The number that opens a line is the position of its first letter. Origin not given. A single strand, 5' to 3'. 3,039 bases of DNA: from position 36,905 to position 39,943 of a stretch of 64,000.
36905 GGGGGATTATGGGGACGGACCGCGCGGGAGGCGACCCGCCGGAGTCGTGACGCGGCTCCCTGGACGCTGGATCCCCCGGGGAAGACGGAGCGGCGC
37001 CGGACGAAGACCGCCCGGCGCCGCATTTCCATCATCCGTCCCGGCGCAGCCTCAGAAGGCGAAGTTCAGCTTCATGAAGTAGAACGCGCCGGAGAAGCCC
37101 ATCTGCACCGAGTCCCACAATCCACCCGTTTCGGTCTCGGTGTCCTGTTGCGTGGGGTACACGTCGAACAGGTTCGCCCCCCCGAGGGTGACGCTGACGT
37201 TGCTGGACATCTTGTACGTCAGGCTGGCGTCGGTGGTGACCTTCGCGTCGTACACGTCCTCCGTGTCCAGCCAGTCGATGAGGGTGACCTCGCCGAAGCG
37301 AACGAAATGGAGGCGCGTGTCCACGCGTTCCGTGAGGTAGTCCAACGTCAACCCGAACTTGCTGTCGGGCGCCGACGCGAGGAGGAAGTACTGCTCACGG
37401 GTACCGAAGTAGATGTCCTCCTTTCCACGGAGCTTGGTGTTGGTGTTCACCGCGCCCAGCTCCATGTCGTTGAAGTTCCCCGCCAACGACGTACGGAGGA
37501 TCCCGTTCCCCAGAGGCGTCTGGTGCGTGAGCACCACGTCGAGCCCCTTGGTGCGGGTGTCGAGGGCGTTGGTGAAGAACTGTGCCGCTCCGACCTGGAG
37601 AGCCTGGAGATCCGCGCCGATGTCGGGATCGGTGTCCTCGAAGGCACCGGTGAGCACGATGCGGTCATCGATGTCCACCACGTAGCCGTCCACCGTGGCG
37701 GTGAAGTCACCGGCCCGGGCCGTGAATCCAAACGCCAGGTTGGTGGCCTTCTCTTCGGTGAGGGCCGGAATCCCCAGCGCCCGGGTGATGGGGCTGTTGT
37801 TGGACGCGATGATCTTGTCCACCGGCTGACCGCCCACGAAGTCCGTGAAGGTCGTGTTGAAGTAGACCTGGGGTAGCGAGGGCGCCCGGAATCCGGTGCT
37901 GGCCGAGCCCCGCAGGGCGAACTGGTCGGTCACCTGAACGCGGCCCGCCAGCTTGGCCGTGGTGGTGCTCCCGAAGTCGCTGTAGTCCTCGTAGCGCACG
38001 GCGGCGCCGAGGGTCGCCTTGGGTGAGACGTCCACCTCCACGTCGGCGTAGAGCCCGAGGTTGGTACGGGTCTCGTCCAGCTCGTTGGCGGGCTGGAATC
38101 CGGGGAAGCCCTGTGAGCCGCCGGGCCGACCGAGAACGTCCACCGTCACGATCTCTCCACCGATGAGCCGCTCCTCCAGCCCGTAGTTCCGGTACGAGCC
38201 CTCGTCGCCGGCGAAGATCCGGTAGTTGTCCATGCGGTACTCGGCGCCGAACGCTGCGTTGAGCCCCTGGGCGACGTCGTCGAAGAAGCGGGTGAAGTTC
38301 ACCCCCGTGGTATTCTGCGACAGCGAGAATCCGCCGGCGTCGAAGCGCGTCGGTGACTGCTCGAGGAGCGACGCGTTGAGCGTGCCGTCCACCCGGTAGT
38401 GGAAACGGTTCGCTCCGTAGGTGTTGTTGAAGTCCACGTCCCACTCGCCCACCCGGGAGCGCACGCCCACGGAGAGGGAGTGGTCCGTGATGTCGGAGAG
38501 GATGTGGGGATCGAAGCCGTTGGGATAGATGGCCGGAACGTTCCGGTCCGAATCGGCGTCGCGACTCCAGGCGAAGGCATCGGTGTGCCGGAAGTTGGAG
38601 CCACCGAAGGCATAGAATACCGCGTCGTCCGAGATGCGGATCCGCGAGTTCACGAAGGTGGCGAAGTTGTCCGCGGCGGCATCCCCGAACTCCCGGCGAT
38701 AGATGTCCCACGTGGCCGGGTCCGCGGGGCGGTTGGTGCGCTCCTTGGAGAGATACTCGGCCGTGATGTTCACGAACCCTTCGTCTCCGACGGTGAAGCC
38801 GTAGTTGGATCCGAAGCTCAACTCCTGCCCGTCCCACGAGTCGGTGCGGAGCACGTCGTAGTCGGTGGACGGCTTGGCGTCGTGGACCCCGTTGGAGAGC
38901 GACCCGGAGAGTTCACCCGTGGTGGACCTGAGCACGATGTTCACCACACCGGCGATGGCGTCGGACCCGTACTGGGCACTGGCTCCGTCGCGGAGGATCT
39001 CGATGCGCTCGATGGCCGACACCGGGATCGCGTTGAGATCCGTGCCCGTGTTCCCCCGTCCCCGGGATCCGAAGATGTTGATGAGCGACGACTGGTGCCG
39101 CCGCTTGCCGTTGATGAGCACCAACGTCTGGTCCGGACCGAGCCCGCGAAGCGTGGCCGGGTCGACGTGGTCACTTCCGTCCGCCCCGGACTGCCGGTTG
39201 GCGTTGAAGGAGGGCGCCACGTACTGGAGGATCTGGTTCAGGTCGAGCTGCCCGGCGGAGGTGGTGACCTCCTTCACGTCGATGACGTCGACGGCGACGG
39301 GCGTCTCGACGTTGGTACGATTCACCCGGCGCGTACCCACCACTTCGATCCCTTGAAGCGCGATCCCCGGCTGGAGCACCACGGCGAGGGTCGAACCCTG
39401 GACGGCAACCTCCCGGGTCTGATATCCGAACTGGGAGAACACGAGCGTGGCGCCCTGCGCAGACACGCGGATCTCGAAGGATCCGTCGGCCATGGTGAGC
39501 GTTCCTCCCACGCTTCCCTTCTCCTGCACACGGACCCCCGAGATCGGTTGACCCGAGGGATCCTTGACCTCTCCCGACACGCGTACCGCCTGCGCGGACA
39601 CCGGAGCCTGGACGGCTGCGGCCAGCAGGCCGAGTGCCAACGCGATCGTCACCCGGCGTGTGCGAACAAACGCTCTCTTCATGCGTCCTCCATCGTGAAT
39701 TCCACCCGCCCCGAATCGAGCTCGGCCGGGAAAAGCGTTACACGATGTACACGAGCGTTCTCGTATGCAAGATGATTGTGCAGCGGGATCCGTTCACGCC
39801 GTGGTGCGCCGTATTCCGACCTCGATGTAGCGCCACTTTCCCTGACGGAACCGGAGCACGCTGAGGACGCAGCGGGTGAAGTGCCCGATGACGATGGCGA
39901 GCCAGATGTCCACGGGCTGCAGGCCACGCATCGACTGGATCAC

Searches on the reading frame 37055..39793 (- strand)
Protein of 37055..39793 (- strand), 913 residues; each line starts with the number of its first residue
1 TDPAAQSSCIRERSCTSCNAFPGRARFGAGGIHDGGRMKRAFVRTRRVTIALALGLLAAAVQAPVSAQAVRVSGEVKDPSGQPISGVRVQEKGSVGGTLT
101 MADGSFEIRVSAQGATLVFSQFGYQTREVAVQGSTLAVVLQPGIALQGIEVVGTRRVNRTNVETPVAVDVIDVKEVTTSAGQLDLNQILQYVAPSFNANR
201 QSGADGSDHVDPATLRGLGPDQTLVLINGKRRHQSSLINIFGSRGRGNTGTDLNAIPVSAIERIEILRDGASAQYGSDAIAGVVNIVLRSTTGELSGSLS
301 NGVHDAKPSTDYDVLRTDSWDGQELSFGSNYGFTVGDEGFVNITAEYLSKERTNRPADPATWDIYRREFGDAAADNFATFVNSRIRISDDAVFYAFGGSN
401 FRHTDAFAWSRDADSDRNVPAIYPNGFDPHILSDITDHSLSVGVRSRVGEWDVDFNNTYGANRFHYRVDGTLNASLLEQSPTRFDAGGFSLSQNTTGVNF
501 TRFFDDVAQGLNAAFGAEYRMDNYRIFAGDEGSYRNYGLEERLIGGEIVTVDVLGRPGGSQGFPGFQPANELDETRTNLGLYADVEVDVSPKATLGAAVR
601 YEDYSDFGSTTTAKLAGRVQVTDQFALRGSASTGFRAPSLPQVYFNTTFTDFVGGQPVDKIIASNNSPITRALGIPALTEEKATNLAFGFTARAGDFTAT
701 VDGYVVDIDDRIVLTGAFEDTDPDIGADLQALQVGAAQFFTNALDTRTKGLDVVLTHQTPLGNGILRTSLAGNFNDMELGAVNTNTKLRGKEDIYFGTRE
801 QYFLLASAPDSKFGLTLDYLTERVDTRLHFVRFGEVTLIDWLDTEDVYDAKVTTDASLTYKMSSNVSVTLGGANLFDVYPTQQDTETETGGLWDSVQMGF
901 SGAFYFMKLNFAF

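Call 77: search_protein_families(library=pfam, proteins=[window:37055-39793:-], max_evalue=0.001)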
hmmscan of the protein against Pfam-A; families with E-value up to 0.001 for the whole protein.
window:37055-39793:- (913 aa): 6 families
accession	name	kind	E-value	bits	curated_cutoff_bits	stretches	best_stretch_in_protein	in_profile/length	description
PF00593.30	TonB_dep_Rec_b-barrel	-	4.1e-32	113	27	1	394-875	17-436/436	TonB dependent receptor-like, beta-barrel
PF07715.20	Plug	-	8.6e-21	74.9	23.9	1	162-283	3-107/107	TonB-dependent Receptor Plug Domain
PF13715.12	CarbopepD_reg_2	-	9.1e-12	45.3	32.2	1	72-134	1-65/88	CarboxypepD_reg-like domain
PF13620.12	CarboxypepD_reg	-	2.7e-10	40.9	32.3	1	72-131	2-67/82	Carboxypeptidase regulatory-like domain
PF25020.1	TTR_TEN1-4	-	4.3e-06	27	27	1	69-132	6-74/86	Teneurin TTR-like domain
PF15976.11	CooC_C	-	0.00026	21.4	29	1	68-123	15-68/93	CS1-pili formation C-terminal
